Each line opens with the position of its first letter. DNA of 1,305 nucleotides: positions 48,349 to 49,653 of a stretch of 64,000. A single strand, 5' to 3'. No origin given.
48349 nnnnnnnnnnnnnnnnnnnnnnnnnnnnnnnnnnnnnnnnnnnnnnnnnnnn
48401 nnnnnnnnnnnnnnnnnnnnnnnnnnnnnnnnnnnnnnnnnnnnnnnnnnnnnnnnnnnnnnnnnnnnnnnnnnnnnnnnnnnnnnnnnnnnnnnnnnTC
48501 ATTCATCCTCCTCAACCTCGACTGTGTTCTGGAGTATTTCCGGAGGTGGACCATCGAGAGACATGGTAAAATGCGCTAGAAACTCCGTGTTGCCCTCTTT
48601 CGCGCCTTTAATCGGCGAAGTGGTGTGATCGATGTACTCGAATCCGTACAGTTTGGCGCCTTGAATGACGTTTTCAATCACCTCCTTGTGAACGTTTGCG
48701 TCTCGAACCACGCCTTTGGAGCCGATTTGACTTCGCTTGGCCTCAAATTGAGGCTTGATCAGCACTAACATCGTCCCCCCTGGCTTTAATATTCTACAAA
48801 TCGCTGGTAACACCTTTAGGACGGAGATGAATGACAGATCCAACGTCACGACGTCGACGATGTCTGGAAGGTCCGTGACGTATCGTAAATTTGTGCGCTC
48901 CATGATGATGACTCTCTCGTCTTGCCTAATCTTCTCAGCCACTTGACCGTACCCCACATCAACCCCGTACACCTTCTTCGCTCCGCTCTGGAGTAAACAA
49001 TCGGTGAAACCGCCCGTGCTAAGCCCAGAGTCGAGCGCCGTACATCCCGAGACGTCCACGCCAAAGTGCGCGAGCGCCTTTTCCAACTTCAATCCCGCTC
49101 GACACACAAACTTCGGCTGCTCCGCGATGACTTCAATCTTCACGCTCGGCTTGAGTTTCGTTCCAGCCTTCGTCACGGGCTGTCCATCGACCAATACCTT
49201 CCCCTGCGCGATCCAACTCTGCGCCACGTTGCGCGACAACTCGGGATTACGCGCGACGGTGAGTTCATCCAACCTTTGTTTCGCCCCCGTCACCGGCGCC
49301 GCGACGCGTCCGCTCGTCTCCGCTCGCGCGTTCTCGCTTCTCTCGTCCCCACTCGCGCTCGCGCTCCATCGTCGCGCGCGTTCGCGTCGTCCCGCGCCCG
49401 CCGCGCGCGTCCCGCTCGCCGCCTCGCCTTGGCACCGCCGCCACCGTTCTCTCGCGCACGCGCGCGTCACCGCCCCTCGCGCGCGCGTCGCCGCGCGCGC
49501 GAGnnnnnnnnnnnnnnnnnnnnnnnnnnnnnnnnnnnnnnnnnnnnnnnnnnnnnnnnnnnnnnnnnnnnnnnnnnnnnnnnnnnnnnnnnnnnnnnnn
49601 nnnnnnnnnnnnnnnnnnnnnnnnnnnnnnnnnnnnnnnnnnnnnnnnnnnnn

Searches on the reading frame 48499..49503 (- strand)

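Call 51: search_protein_families(library=pfam, proteins=[window:48499-49503:-], max_evalue=0.001)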
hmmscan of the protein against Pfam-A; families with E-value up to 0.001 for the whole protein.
window:48499-49503:- (334 aa): 4 families
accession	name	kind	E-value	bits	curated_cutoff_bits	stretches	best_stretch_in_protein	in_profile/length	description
PF01728.25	FtsJ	-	7.3e-37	127.5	24.1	1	132-311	1-178/181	FtsJ-like methyltransferase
PF01479.30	S4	-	3.7e-10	39.8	22.8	1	76-120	1-45/48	S4 domain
PF08241.18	Methyltransf_11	-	9.8e-06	26.6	21.2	1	157-246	1-94/95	Methyltransferase domain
PF13649.12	Methyltransf_25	-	0.00037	21.5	27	1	157-243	2-97/97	Methyltransferase domain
